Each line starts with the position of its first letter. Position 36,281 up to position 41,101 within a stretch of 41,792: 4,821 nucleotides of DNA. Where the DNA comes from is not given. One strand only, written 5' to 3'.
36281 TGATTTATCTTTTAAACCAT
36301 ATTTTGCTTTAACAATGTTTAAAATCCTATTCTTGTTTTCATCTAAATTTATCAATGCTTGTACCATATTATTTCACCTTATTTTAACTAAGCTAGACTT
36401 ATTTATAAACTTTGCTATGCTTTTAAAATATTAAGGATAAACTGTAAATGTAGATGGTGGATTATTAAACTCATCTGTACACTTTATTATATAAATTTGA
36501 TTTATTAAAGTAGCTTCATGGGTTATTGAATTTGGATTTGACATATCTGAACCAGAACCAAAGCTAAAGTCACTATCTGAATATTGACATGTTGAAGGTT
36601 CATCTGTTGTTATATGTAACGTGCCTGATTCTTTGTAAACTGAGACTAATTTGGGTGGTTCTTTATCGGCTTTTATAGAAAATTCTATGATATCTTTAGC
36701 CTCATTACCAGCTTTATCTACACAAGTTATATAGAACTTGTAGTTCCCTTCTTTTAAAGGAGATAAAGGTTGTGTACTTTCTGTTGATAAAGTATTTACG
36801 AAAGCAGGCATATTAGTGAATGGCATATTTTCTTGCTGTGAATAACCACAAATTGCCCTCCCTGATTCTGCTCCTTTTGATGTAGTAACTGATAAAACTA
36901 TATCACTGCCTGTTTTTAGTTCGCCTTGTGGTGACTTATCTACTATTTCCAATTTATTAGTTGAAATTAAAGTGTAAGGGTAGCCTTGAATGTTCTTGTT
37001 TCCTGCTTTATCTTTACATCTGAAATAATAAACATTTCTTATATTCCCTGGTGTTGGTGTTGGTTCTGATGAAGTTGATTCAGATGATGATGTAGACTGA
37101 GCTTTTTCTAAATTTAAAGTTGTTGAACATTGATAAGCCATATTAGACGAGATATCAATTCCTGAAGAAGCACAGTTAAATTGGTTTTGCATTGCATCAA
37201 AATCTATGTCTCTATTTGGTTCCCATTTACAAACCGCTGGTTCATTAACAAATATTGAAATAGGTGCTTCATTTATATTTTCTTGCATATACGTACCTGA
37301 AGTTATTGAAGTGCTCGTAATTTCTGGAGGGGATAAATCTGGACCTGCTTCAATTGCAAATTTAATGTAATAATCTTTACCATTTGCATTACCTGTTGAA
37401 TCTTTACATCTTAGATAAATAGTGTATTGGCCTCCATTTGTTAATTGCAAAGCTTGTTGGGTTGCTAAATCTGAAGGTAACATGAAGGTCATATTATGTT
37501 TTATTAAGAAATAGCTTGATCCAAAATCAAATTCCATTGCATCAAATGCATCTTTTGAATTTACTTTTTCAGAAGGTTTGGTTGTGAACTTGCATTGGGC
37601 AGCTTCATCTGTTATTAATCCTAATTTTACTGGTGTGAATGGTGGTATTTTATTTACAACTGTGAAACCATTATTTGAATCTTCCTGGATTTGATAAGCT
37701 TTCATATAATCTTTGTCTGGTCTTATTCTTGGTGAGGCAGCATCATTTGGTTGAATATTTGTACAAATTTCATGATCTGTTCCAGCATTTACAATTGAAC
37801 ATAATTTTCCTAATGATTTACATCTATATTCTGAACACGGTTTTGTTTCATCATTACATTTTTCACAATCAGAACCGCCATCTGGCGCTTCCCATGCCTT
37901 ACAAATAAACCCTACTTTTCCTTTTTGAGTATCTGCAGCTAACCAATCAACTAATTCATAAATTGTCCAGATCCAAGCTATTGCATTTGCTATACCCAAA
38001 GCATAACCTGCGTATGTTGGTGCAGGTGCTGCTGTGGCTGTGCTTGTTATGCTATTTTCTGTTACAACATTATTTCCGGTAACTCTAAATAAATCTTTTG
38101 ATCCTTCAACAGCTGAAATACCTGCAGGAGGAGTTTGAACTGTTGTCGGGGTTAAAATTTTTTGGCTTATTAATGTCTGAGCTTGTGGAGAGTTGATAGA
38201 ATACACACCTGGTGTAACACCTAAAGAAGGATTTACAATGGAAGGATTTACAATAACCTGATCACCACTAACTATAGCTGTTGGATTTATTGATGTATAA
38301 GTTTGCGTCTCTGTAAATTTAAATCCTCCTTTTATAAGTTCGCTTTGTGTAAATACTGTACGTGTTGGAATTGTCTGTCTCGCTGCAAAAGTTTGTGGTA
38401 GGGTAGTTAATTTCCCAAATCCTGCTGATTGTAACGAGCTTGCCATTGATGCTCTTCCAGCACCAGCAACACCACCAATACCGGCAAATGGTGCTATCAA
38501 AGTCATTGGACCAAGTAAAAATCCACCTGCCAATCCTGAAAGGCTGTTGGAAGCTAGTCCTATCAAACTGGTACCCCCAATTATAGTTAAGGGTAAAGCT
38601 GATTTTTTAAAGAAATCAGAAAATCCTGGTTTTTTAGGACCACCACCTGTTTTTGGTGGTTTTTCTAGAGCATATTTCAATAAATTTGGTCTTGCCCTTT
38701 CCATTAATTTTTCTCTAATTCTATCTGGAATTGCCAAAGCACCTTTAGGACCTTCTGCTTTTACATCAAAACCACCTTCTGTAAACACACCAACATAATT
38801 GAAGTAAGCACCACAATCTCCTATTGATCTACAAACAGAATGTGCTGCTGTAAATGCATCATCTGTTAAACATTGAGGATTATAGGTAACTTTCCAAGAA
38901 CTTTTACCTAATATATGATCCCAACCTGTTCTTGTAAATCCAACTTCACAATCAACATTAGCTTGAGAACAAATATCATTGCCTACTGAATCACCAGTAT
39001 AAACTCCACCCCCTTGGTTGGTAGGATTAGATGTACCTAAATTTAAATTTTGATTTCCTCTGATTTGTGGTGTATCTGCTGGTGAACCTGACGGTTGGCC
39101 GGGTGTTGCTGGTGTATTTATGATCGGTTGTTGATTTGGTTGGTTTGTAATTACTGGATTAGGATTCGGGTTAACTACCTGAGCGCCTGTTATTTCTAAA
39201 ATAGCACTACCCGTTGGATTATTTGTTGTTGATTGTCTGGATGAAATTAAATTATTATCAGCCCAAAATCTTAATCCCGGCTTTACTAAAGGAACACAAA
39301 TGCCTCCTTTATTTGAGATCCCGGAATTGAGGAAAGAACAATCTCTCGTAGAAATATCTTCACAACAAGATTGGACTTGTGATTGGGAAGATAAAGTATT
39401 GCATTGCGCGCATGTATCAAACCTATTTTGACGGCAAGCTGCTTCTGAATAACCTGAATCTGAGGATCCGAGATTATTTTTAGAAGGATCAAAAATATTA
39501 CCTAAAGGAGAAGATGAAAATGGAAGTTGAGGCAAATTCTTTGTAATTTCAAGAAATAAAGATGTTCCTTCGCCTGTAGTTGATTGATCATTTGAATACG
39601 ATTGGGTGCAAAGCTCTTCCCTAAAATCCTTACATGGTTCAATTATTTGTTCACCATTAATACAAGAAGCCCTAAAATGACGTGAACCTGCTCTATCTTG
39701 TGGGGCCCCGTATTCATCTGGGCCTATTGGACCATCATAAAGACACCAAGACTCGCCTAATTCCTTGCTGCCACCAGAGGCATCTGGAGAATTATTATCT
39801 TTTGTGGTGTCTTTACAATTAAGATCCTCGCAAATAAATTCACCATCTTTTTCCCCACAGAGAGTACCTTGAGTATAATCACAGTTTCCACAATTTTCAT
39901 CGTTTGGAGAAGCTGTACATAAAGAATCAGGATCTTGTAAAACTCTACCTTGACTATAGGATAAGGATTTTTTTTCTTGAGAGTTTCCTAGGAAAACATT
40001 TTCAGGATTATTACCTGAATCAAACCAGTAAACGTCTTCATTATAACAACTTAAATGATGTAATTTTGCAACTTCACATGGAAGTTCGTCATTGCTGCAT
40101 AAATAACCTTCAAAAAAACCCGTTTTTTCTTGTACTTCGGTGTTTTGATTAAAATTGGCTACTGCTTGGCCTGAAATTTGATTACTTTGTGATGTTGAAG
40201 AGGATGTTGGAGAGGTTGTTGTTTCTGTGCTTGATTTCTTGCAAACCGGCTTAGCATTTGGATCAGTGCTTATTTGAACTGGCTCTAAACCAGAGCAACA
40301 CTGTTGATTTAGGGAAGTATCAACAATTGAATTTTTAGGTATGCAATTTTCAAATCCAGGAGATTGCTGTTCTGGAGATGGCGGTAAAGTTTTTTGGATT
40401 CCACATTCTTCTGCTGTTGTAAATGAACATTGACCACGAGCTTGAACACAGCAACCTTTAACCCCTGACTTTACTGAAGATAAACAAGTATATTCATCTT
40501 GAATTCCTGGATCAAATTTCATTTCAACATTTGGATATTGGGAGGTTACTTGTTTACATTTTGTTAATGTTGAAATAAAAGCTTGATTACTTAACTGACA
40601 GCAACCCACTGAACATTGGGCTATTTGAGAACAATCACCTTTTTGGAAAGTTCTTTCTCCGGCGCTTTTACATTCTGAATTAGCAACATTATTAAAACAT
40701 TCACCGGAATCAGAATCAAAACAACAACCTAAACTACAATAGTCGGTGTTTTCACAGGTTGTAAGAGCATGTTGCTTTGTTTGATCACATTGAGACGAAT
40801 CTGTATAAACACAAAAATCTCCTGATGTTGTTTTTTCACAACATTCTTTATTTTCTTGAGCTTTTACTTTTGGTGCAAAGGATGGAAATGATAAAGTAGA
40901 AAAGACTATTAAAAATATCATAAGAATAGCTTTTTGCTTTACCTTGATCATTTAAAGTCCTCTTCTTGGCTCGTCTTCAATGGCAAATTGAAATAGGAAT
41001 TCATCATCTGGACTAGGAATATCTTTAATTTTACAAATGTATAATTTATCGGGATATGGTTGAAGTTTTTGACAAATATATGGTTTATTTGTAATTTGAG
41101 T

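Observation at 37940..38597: Internal Gly/Ala-rich hydrophobic hairpin in a Cys-free window of the giant protein: membrane-inserting or translocating element?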

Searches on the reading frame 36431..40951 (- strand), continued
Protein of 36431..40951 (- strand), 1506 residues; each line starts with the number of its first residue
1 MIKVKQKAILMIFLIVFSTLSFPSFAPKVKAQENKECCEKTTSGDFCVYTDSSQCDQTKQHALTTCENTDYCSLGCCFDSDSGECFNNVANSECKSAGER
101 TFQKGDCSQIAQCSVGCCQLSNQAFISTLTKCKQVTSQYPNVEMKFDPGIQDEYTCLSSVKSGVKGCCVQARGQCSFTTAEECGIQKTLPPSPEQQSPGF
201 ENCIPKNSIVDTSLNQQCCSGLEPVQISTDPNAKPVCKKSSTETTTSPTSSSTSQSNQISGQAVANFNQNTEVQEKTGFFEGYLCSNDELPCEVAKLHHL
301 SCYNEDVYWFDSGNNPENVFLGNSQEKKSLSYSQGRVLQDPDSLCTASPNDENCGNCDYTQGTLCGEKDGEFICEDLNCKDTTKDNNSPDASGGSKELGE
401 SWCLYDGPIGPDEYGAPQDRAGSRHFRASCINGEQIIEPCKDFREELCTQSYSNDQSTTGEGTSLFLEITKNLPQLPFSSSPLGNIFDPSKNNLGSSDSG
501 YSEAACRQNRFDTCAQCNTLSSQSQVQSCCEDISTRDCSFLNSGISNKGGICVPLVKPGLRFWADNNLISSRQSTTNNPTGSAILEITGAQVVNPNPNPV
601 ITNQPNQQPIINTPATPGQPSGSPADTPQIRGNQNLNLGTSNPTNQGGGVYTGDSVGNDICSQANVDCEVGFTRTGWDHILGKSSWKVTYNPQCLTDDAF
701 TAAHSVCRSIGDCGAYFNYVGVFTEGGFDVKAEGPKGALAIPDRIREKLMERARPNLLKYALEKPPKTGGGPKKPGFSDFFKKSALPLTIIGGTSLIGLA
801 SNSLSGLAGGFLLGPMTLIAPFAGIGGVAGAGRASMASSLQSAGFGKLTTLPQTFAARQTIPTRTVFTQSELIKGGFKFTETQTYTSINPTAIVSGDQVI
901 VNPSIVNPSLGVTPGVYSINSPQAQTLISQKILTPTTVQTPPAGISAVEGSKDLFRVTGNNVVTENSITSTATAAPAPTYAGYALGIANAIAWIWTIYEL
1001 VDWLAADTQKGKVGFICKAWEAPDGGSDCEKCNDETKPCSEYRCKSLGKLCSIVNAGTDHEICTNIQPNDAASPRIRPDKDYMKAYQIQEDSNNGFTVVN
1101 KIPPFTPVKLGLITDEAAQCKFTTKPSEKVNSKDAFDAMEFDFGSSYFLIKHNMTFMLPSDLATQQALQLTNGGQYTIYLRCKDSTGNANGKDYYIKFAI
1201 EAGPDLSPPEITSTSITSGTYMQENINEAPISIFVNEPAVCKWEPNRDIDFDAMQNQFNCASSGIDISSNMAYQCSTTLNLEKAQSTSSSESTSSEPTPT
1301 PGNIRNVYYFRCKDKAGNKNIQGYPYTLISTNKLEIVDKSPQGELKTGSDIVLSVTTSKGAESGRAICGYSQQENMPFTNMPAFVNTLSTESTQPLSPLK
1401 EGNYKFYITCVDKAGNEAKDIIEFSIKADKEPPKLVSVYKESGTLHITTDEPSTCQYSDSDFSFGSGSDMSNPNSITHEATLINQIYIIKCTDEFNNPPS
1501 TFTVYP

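Call 72: search_protein_representatives(alignment_id=A4)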
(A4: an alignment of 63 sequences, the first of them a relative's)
Query: 63 sequences, 1134 profile positions. Proteins with E-value up to 0.001 (for the whole library): 9264; up to 1e-10: 4454; up to 1e-30: 2423. The best 150 are listed.
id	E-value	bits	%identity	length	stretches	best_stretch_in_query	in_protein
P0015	0.0e+00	1432.8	-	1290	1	3-1130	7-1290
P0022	0.0e+00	1367.0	-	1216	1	7-1130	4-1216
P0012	0.0e+00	1359.8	-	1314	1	1-1129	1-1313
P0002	0.0e+00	1359.0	-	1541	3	190-1129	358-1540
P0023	0.0e+00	1327.6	-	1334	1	18-1130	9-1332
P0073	0.0e+00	1327.6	-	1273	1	21-1129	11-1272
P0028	0.0e+00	1295.8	-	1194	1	10-1130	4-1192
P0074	0.0e+00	1291.8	-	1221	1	4-1130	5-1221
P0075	0.0e+00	1285.7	-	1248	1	7-1129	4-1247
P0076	0.0e+00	1285.2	-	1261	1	3-1129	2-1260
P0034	0.0e+00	1285.0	-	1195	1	3-1128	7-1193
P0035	0.0e+00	1279.2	-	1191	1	8-1130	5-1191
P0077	0.0e+00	1278.9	-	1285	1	15-1129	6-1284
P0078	0.0e+00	1278.6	-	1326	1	3-1129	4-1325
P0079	0.0e+00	1267.4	-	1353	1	16-1130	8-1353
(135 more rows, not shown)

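Call 79: search_protein_families(library=pfam, proteins=[L003:9154-9927:+, L003:13270-14028:+, L003:17817-18314:+, L003:18314-19279:+, L003:19257-19790:+, L003:19787-20218:+, L006:13593-14657:+, L006:14617-15207:+, L006:15204-15698:+, L007:130-915:+], max_evalue=0.1)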
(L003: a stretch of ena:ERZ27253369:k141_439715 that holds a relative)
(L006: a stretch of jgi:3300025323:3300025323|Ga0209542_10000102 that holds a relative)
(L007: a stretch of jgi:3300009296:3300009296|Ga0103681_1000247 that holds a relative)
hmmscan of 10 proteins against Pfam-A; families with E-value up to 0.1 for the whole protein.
L003:9154-9927:+ (257 aa): 0 families

L003:13270-14028:+ (252 aa): 0 families

L003:17817-18314:+ (165 aa): 0 families

L003:18314-19279:+ (321 aa): 1 family
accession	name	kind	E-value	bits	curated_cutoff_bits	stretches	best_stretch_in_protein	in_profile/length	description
PF11804.13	DUF3325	-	0.052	14.1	26.8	1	2-39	54-91/101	Protein of unknown function (DUF3325)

L003:19257-19790:+ (177 aa): 0 families

L003:19787-20218:+ (143 aa): 1 family
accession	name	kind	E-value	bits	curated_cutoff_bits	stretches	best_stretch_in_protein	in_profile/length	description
PF15816.10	TMEM82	-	0.057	12.8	27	1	5-54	68-121/311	Transmembrane protein 82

L006:13593-14657:+ (354 aa): 0 families

L006:14617-15207:+ (196 aa): 0 families

L006:15204-15698:+ (164 aa): 4 families
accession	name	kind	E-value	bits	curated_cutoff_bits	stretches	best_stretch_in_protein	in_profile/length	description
PF18895.5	T4SS_pilin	-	0.018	15.6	26.6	1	8-41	18-50/71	Type IV secretion system pilin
PF06143.16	Baculo_11_kDa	-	0.03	14.4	28.4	1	8-36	40-68/84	Baculovirus 11 kDa family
PF13179.11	DUF4006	-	0.06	13.7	22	0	8-34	13-39/64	Family of unknown function (DUF4006)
PF06024.17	Orf78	-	0.093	13.5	29.4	0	12-36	71-95/101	Orf78 (ac78)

L007:130-915:+ (261 aa): 1 family
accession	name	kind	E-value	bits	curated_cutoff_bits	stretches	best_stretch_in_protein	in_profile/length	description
PF06103.16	DUF948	-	0.0085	16.7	37.2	1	17-63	5-51/89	Bacterial protein of unknown function (DUF948)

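Call 80: find_related_loci(query=A4, collection=genome_contigs, flank=6000)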
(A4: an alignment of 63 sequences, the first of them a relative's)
Query A4 (1068 aa) in genome_contigs; peptide patterns used: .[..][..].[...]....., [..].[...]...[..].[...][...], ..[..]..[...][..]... (x = any residue, [..] = any of these).
599 stretches matched a pattern (row limit reached: there are more); 556 encode a relative of the query (tblastn E <= 1e-3); the best 80 are kept; 80 distinct loci.
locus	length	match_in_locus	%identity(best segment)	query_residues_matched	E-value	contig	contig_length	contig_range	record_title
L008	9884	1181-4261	41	3-1066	0e+0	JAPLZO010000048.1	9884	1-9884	MAG: Candidatus Woesearchaeota archaeon isolate LacPavin_0920_SED5_MAG_27_11 LacPavin_0920_SED5_scaffold_1836302, whole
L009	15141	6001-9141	41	3-1066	0e+0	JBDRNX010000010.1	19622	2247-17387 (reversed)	MAG: archaeon isolate MEGAHIT-group-1.920 k141_107044, whole genome shotgun sequence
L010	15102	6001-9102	41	3-1066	0e+0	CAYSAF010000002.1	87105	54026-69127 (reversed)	MAG TPA_asm: Candidatus Woesearchaeota archaeon isolate binchicken_co266_186 genome assembly, contig: NODE_615_length_87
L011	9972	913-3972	44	1-1066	0e+0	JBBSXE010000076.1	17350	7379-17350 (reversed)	MAG: Nanoarchaeota archaeon isolate H32-bin055_1 H32_bin055_1_000000000076, whole genome shotgun sequence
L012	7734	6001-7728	62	1-572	0e+0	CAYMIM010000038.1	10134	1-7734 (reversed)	MAG TPA_asm: Candidatus Woesearchaeota archaeon isolate binchicken_co203_642 genome assembly, contig: k141_1348914, whol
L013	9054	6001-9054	38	1-1027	0e+0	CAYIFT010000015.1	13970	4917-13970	MAG TPA_asm: Candidatus Woesearchaeota archaeon isolate ERP119705_co1_821 genome assembly, contig: NODE_5440_length_1397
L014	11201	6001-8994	64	1-1068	0e+0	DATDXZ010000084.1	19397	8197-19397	MAG TPA_asm: Candidatus Nanoarchaeia archaeon isolate SMAG_U8152 k141_132377, whole genome shotgun sequence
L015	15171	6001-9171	65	1-1063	0e+0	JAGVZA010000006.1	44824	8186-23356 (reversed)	Candidatus Woesearchaeota archaeon isolate RIFCSPHIGHO2_02_FULL_36_21 rifcsphigho2_02_scaffold_858, whole genome shotgun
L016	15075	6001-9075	35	3-1066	0e+0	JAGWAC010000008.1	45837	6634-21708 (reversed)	Candidatus Woesearchaeota archaeon isolate RIFCSPHIGHO2_02_FULL_29_19 rifcsphigho2_02_scaffold_5363, whole genome shotgu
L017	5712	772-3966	35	3-1067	0e+0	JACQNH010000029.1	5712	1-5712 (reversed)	MAG: Candidatus Woesearchaeota archaeon isolate NC_groundwater_1250_Ag_S-0.1um_29_154 S_p1_S3_coassembly_k141_798049, wh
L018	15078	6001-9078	34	1-1066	0e+0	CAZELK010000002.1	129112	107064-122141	MAG TPA_asm: Candidatus Woesearchaeota archaeon isolate binchicken_co251_306 genome assembly, contig: NODE_218_length_12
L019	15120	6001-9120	35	5-1061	0e+0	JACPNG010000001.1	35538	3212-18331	MAG: Candidatus Woesearchaeota archaeon isolate NC_groundwater_569_Ag_S-0.1um_31_12 S35_SO-1_scaffold_43257, whole genom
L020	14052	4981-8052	34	4-1066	0e+0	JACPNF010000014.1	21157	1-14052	MAG: Candidatus Woesearchaeota archaeon isolate NC_groundwater_568_Ag_S-0.1um_31_11 S35_SO-1_scaffold_57487, whole genom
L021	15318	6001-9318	39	4-1068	0e+0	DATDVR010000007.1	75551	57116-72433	MAG TPA_asm: Candidatus Nanoarchaeia archaeon isolate SMAG_U8089 k141_175519, whole genome shotgun sequence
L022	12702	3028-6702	30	2-1059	1e-175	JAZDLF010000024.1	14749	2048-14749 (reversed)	MAG: Candidatus Woesearchaeota archaeon isolate MEGAHIT-group-0.579 k141_12111381, whole genome shotgun sequence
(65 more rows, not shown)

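Call 84: search_solved_structures(query=A4, max_evalue=1)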
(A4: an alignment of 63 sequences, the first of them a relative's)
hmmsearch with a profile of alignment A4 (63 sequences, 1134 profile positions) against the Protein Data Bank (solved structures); distinct sequences matched with E-value up to 1: 9.
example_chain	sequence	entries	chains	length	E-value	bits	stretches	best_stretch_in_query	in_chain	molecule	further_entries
2yn3_A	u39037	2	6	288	0.047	14.6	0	1023-1056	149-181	PUTATIVE INNER MEMBRANE PROTEIN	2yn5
6nz0_Z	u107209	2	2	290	0.14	13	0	1018-1055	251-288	Dyslexia-associated protein KIAA0319-like protein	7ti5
1zl5_A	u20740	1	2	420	0.32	11.8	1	717-797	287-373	botulinum neurotoxin type E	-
1t3c_A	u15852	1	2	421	0.33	11.8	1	717-797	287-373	neurotoxin type E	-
1t3a_A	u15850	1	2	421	0.33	11.8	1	717-797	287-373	neurotoxin type E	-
1zkx_A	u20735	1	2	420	0.34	11.7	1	717-797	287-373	botulinum neurotoxin type E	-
3d3x_A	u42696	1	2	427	0.34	11.7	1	717-797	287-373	Type E botulinum toxin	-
1zn3_A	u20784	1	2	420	0.44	11.4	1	717-797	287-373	botulinum neurotoxin type E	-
1zl6_A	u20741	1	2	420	0.55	11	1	717-796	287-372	botulinum neurotoxin type E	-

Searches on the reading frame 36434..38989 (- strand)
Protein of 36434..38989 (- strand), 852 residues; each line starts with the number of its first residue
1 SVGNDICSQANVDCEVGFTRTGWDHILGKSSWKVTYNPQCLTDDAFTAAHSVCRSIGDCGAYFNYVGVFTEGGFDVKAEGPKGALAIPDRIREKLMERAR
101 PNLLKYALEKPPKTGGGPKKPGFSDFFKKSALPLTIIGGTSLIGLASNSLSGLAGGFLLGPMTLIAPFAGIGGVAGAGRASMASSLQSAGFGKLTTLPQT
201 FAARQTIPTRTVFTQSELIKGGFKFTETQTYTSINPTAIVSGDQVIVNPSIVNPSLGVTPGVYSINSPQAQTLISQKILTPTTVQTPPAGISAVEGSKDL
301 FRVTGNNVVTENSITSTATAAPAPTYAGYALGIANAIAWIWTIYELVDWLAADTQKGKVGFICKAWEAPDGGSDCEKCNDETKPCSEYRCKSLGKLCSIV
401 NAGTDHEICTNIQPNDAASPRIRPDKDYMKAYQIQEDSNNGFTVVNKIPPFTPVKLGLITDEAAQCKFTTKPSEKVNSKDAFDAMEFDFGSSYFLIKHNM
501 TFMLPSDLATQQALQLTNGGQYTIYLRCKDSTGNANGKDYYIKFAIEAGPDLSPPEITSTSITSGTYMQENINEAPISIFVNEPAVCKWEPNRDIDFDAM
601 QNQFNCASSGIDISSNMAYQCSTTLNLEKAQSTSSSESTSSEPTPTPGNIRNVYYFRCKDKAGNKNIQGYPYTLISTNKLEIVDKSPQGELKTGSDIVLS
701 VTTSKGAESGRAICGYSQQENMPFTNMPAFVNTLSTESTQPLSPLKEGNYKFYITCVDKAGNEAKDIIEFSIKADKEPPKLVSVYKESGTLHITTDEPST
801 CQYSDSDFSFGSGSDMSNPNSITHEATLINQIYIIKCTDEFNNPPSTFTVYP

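Call 32: predict_structure(alignment_id=A2)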
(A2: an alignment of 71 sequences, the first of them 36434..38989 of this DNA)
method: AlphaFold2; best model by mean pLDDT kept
length: 852 residues; sequences in the alignment: 71
mean_pLDDT: 80.1   pTM: 0.46
mean pLDDT of the five models: 80.1, 78.4, 78.2, 78.0, 77.9
residues with pLDDT >= 90: 414; 70-90: 222; 50-70: 111; < 50: 105
segments of 3 or more residues with pLDDT < 50: 170-179, 193-212, 222-237, 279-323, 505-517
pLDDT, mean of each block of 10 residues (from residue 1): 84 90 80 87 87 91 87 88 62 76 72 80 78 77 67 66 60 45 54 44 37 55 43 42 69 62 79 61 34 32 31 33 56 75 80 87 93 92 90 95 93 92 97 96 93 92 95 88 94 96 56 53 95 95 87 89 96 96 95 97 90 81 95 62 69 97 92 96 97 92 95 98 97 97 94 98 97 88 94 94 96 94 94 94 91 85
secondary structure, 60 per line:
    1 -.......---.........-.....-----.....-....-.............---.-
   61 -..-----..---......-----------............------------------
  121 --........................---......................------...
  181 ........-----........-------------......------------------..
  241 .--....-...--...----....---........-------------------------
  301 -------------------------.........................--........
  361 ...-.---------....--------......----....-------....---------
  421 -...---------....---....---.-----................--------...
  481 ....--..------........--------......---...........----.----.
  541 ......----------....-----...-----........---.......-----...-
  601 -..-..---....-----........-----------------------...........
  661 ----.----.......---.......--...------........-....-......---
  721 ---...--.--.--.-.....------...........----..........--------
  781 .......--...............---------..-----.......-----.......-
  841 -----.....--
elements in order (helices of 4 or more, strands of 3 or more residues): H2-8 E12-20 H22-26 E32-36 H38-41 H43-55 E74-79 H91-102 H123-146 H150-171 H178-188 H194-201 H215-220 E239-241 E244-247 E261-264 H268-275 H326-350 E353-363 H375-378 H387-392 E397-400 E408-411 E422-424 E434-437 E441-444 E454-469 H478-484 E495-502 H511-516 E520-530 E540-546 E557-560 E566-568 E574-581 E585-591 E619-626 E650-660 E670-676 E680-686 E689-691 E698-705 H707-710 E712-717 E737-741 E748-758 E763-772 E781-787 E790-804 E821-827 E833-839 E846-850

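Call 35: fold_search(model_id=the predicted structure, library=pdb)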
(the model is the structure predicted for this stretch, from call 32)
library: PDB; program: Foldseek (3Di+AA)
matches with E <= 10: 1859; with E <= 0.001: 729
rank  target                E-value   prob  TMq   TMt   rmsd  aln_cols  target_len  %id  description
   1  4y61_A                2.3e-14  1.00  0.11  0.20  20.6       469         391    9  Crystal structure of the complex between Slitrk2 LRR1 and PTP delta Ig1-Fn1 (released 2015-06-03)
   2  4yfd_A                2.5e-14  1.00  0.14  0.20  18.9       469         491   10  Crystal structure PTP delta Ig1-Fn2 in complex with IL-1RAcP (released 2015-05-06)
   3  2jll                  1.7e-13  1.00  0.20  0.35  12.1       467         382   12  Crystal structure of NCAM2 IgIV-FN3II (released 2009-11-17)
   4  4yfg_A                4.0e-13  1.00  0.14  0.19  18.9       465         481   10  Crystal structure of PTP delta meA3/meB minus variant Ig1-Fn1 (released 2015-05-06)
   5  5xwt_A                7.2e-13  1.00  0.14  0.24  22.1       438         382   10  Crystal structure of PTPdelta Ig1-Fn1 in complex with SALM5 LRR-Ig (released 2018-06-06)
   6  9ijj_C                2.6e-12  1.00  0.16  0.14  24.8       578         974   11  In situ structure of the central apparatus in mouse sperm axoneme. (released 2025-06-04)
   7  9flw_A                4.1e-12  1.00  0.15  0.22  23.1       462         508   13  CryoEM structure of the fragment-6 (3571-4078) in the grappling hook protein A (GhpA) in the bacterium Aureispira sp.  (released 2024-10-16)
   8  7ceg_A                6.6e-12  1.00  0.13  0.23  18.0       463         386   10  Crystal structure of the complex between mouse PTP delta and neuroligin-3 (released 2021-02-24)
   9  4yh7_A                1.4e-11  1.00  0.14  0.19  20.8       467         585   10  Crystal structure of PTPdelta ectodomain in complex with IL1RAPL1 (released 2015-05-06)
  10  8k53_A                2.0e-11  1.00  0.14  0.15  15.3       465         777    9  Structure of the Dimeric Human CNTN2 Ig 1-6-FNIII 1-2 Domain in an Asymmetric State (released 2023-12-06)
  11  9g8b_A                3.6e-11  1.00  0.15  0.32  21.5       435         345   12  CryoEM structure of the fragment-2 (2892-3236) in the grappling hook protein A (GhpA) in the bacterium Aureispira sp.  (released 2024-10-16)
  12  9fly_A                5.7e-11  1.00  0.10  0.10  36.5       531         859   12  CryoEM structure of the base (4151-5009) in the grappling hook protein A (GhpA) in the bacterium Aureispira sp. CCB-QB (released 2024-10-16)
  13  3dmk_A                7.5e-11  1.00  0.14  0.15  28.1       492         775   10  Crystal structure of Down Syndrome Cell Adhesion Molecule (DSCAM) isoform 1.30.30, N-terminal eight Ig domains (released 2008-10-07)
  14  7sqc_2A               8.3e-11  1.00  0.12  0.13  26.7       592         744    9  Ciliary C1 central pair apparatus isolated from Chlamydomonas reinhardtii (released 2022-04-13)
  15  9ijj_O                9.2e-11  1.00  0.13  0.09  31.8       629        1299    9  In situ structure of the central apparatus in mouse sperm axoneme. (released 2025-06-04)
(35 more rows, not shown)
